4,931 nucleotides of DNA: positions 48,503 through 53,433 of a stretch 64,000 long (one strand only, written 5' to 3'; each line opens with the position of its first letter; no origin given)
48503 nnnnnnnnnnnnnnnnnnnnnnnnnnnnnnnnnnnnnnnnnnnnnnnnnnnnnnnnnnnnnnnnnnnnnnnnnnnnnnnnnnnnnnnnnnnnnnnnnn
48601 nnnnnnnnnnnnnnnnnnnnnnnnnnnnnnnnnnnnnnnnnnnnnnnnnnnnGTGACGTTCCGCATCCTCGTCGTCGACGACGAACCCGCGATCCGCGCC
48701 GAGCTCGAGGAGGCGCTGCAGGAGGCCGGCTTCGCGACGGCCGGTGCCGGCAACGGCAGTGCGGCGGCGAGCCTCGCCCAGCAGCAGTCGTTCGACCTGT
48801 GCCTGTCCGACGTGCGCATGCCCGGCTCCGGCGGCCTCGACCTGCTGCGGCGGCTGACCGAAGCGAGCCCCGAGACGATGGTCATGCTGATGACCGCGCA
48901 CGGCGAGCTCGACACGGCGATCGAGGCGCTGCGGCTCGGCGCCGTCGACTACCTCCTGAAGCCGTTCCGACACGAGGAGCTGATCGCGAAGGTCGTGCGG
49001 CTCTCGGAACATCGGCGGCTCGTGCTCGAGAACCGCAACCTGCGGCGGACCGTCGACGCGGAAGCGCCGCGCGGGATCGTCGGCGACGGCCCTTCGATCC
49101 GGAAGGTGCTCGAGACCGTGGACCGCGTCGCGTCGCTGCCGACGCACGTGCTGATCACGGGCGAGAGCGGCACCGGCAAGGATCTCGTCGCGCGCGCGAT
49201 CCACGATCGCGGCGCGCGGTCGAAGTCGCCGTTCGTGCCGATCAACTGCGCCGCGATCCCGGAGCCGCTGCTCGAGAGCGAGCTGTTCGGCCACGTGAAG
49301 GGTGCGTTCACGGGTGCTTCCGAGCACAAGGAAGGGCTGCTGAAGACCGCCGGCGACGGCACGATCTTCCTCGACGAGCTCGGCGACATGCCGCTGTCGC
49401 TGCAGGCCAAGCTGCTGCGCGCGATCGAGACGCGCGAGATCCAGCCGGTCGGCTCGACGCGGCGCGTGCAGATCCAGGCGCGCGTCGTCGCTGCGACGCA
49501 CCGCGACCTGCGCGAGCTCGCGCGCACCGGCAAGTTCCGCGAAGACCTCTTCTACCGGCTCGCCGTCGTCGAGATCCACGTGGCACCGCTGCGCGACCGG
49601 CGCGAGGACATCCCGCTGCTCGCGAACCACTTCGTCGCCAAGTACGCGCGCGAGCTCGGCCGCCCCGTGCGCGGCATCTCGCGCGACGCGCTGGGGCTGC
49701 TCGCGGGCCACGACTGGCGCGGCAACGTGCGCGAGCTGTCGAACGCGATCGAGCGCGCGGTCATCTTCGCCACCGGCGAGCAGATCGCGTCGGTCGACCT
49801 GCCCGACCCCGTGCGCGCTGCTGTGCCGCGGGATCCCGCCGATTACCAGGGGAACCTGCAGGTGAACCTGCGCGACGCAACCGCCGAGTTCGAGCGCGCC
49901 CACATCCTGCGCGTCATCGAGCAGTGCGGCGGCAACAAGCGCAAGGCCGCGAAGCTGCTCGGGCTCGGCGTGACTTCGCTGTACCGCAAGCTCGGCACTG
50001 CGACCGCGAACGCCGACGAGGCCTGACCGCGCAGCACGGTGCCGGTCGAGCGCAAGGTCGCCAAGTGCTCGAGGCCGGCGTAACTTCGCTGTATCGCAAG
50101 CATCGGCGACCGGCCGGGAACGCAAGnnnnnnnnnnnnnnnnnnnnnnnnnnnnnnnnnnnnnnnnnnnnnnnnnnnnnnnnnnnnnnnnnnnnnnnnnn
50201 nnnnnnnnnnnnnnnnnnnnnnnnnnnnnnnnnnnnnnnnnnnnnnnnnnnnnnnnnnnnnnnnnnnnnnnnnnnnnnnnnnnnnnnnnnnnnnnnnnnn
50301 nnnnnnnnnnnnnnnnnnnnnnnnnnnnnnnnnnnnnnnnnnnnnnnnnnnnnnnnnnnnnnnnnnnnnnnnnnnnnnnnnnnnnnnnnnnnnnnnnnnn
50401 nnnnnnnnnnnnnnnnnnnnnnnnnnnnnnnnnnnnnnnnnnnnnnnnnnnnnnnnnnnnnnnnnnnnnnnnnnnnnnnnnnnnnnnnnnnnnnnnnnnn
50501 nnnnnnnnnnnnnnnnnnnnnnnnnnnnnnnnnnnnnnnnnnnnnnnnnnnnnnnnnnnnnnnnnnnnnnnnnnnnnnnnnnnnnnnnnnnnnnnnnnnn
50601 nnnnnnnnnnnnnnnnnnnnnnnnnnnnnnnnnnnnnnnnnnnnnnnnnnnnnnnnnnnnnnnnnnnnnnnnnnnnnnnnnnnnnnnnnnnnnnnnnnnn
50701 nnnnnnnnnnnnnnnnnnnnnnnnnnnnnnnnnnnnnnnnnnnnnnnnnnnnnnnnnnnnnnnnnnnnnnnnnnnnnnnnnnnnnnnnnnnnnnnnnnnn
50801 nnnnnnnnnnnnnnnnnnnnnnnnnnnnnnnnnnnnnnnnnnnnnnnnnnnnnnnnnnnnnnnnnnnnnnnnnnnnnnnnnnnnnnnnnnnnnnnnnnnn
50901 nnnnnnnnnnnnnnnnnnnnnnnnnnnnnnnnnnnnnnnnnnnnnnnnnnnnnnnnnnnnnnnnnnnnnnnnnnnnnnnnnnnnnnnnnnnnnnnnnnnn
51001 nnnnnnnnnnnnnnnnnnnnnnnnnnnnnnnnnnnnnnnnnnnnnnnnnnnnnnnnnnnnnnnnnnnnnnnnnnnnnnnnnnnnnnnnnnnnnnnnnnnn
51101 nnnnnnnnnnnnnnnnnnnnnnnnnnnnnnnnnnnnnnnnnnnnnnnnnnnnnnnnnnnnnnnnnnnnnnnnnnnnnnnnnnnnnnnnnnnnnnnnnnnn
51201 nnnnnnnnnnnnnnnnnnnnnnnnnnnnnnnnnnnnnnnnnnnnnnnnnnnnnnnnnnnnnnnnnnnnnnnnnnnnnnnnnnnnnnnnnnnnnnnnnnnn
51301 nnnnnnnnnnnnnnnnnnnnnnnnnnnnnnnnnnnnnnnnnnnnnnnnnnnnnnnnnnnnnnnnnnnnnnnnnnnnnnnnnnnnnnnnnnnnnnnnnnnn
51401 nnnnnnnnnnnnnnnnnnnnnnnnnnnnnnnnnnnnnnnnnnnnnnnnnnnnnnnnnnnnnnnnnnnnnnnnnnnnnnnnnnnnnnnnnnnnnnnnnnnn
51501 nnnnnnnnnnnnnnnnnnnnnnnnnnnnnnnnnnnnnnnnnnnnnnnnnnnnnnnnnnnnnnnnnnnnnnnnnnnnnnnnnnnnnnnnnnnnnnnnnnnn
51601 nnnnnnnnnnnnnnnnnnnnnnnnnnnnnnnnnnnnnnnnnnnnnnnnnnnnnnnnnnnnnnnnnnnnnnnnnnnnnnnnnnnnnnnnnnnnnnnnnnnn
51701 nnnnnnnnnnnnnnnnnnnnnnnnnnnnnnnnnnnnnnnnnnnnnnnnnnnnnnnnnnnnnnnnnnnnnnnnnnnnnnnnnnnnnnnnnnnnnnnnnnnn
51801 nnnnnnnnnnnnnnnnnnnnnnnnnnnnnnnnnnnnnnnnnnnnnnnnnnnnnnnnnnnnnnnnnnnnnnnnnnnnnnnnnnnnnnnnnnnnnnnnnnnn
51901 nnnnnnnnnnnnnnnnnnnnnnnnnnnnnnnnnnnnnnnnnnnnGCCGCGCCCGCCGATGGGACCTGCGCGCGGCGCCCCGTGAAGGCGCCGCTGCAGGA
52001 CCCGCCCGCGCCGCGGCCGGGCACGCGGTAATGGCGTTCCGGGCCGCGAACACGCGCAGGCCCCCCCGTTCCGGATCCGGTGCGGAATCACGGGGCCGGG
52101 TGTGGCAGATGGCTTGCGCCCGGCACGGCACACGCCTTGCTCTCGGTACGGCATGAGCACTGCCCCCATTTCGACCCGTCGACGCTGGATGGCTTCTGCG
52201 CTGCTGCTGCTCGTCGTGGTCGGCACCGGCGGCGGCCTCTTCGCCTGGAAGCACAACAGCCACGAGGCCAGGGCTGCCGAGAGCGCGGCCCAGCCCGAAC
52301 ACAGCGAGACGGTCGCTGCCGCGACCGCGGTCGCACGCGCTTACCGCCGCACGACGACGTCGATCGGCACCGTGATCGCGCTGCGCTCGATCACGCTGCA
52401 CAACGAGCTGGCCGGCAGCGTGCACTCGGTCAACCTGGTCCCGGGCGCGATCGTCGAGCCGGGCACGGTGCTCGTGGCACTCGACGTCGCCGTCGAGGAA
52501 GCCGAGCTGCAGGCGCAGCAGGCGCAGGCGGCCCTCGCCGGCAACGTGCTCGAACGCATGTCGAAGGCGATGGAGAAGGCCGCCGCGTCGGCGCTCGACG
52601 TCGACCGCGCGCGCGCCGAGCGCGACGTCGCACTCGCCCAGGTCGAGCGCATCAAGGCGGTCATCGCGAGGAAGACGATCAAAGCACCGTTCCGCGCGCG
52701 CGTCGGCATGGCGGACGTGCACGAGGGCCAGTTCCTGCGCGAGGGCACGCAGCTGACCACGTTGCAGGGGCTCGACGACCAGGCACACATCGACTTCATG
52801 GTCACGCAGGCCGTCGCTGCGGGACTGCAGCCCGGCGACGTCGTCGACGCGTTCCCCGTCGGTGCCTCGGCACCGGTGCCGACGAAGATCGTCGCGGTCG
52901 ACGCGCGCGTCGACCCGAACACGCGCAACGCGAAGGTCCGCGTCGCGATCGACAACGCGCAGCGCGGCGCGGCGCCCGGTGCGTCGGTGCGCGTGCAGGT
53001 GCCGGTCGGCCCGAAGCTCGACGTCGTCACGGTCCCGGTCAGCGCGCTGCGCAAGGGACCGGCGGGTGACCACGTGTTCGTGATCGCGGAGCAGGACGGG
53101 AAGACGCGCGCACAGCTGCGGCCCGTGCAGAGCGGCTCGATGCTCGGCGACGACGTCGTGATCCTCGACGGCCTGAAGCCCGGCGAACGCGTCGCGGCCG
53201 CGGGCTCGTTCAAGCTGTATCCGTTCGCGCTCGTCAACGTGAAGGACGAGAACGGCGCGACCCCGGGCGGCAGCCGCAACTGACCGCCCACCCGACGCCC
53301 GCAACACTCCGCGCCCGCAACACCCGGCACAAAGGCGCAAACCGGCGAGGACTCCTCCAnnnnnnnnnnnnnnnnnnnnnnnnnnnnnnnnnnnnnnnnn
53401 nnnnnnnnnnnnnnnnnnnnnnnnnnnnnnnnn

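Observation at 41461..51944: Two paralogous secreted proteins built from tandem NIDO-like (nidogen-type) domains bracket a sigma54 two-component system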

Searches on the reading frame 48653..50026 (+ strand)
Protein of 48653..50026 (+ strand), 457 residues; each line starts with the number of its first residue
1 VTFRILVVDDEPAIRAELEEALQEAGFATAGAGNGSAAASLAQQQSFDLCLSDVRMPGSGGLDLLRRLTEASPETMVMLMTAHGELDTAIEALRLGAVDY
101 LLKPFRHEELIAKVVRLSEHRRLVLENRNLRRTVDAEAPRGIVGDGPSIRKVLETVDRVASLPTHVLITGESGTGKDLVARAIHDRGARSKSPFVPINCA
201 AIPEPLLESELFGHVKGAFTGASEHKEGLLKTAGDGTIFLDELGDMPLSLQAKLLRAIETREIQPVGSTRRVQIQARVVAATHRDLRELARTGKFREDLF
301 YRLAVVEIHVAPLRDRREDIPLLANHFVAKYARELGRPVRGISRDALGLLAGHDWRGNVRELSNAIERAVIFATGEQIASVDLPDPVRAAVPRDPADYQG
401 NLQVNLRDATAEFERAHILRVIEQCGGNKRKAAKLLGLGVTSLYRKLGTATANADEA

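Call 24: search_protein_families(library=pfam, proteins=[window:48653-50026:+], max_evalue=0.001)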
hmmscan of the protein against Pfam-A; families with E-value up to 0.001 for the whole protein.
window:48653-50026:+ (457 aa): 10 families
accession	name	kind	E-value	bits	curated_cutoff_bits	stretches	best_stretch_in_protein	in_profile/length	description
PF00158.32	Sigma54_activat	-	8.6e-68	227.7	20.2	1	142-309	1-168/168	Sigma-54 interaction domain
PF00072.30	Response_reg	-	1.6e-31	109.1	30.2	1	5-114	1-110/111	Response regulator receiver domain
PF25601.1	AAA_lid_14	-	3.6e-27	94.4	27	1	314-394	1-81/87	AAA+ ATPase lid domain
PF14532.12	Sigma54_activ_2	-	6.5e-21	75.4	25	1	143-313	1-138/138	Sigma-54 interaction domain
PF02954.25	HTH_8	-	1.1e-11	44.7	22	1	411-447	3-39/42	Bacterial regulatory protein, Fis family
PF07728.20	AAA_5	-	2.1e-07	31.5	22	1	165-284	1-123/139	AAA domain (dynein-related subfamily)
PF13191.12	AAA_16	-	9.9e-05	23.3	32.6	1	149-259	9-104/167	AAA ATPase domain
PF00004.35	AAA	-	0.00015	22.7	21.2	1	166-284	1-110/131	ATPase family associated with various cellular activities (AAA)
PF18024.7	HTH_50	-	0.00044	20.3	27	0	404-447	2-44/50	Helix-turn-helix domain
PF01078.27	Mg_chelatase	-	0.00051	19.9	20.3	0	221-278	93-150/207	Magnesium chelatase, subunit ChlI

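Call 85: search_protein_families(library=ncbifam, proteins=[window:48653-50026:+], max_evalue=0.00001)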
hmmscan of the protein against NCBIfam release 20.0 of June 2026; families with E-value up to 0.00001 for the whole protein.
window:48653-50026:+ (457 aa): 113 families (the best 25 are shown)
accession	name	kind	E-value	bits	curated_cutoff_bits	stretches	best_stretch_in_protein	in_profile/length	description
NF008469.0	PRK11361.1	equivalog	3.4e-133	444.7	714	1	4-448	6-452/461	acetoacetate metabolism transcriptional regulator AtoC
TIGR01818.1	ntrC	equivalog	2.7e-125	418.8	558.6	1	5-448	1-461/463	nitrogen regulation protein NR(I)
TIGR02915.1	PEP_resp_reg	equivalog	1.5e-119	399.8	502.6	1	5-445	1-437/445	PEP-CTERM-box response regulator transcription factor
NF007689.0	PRK10365.1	equivalog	3.1e-114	382.2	760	1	4-447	7-439/441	sigma-54-dependent response regulator transcription factor ZraR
NF051870.1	NAssimRespRegNtrX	equivalog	1.2e-111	373.8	600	1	4-448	3-448/452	nitrogen assimilation response regulator NtrX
NF008176.1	PRK10923.1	equivalog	2.1e-107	359.6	620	1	5-389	6-387/469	nitrogen regulation protein NR(I)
NF041552.1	TF_PrdR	equivalog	3.2e-103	346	795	1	130-448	258-574/577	sigma-54 dependent transcriptional regulator PrdR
NF011695.0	PRK15115.1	equivalog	1.4e-102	343.8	763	1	4-453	8-439/445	two-component system response regulator GlrR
NF041946.1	LuxO_transreg_Vib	equivalog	1.9e-102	343.5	800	1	22-448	16-458/463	quorum-sensing sigma-54 dependent transcriptional regulator LuxO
NF050807.1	TransRegFlbDCaul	equivalog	1.6e-95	320.6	750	1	36-449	35-437/454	sigma-54-dependent transcriptional regulator FlbD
NF003451.0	PRK05022.1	equivalog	7.9e-95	318.5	476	1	127-445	177-503/512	nitric oxide reductase transcriptional regulator NorR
NF038308.1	RNA_repair_RtcR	equivalog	9.5e-95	318.4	650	1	86-441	123-502/530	RNA repair transcriptional activator RtcR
TIGR01817.1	nifA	equivalog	2.1e-94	317.2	528.85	1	135-382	191-437/534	nif-specific transcriptional activator NifA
NF049963.1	RespRegFlgRCampy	domain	6.2e-87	292.2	750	1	5-444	3-421/429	fla regulon two-component system response regulator FlgR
TIGR02329.1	propionate_PrpR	equivalog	3.2e-82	276.9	499.2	1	125-447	199-524/526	propionate catabolism operon regulatory protein PrpR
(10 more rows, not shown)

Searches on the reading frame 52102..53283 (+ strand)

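Call 24: search_protein_families(library=pfam, proteins=[window:52102-53283:+], max_evalue=0.001)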
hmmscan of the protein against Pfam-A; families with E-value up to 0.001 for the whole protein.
window:52102-53283:+ (393 aa): 2 families
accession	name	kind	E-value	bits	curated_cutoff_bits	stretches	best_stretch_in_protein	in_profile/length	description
PF16576.10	HlyD_D23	-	1.6e-12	47.6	30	1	98-293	21-211/214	Barrel-sandwich domain of CusB or HlyD membrane-fusion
PF13437.12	HlyD_3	-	5.9e-10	40.3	22.2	1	192-292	1-105/106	HlyD family secretion protein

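Call 85: search_protein_families(library=ncbifam, proteins=[window:52153-53283:+], max_evalue=0.00001)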
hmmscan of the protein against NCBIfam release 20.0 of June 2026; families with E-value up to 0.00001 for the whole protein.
window:52153-53283:+ (376 aa): 12 families
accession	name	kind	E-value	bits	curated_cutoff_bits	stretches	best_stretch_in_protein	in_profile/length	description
TIGR01730.1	RND_mfp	subfamily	6.5e-47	160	94.9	1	54-361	1-319/322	efflux RND transporter periplasmic adaptor subunit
TIGR00999.1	8a0102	subfamily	3.8e-28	98.4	319.3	1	112-355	22-270/271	CzcB/NccB family metal efflux transporter periplasmic adaptor subunit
NF008589.1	PRK11556.1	equivalog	5.9e-16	58.3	391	1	39-359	43-383/392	MdtA/MuxA family multidrug efflux RND transporter periplasmic adaptor subunit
NF033138.2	RND-peri-MexC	equivalog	1.1e-15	57.6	625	1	41-364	25-372/375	MexC family multidrug efflux RND transporter periplasmic adaptor subunit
NF011604.1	PRK15030.1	equivalog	1.4e-13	50.6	765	1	57-364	43-376/397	multidrug efflux RND transporter periplasmic adaptor subunit AcrA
NF033834.1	RND_adapt_MexA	exception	8.5e-11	41.6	750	1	44-352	28-349/373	multidrug efflux RND transporter periplasmic adaptor subunit MexA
NF000272.2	OqxA_adapt_sub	exception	1.2e-10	40.9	835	1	47-363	36-379/391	multidrug efflux RND transporter periplasmic adaptor subunit OqxA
NF045904.1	RND-peri-MexE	equivalog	2.2e-09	36.7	714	1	42-364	27-369/390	multidrug efflux RND transporter periplasmic adaptor subunit MexE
NF007132.1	PRK09578.1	equivalog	3.8e-09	35.8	512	1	42-369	28-381/396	MexX/AxyX family multidrug efflux RND transporter periplasmic adaptor subunit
NF007362.0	PRK09859.1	equivalog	2e-06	27.2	738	0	249-357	259-365/385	multidrug transporter subunit MdtE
NF008606.0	PRK11578.1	equivalog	6.6e-06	25.5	342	0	115-177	107-173/371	macrolide transporter subunit MacA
TIGR00998.1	8a0101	subfamily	8.6e-06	24.9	390.8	0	79-168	42-128/334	EmrA/EmrK family multidrug efflux transporter periplasmic adaptor subunit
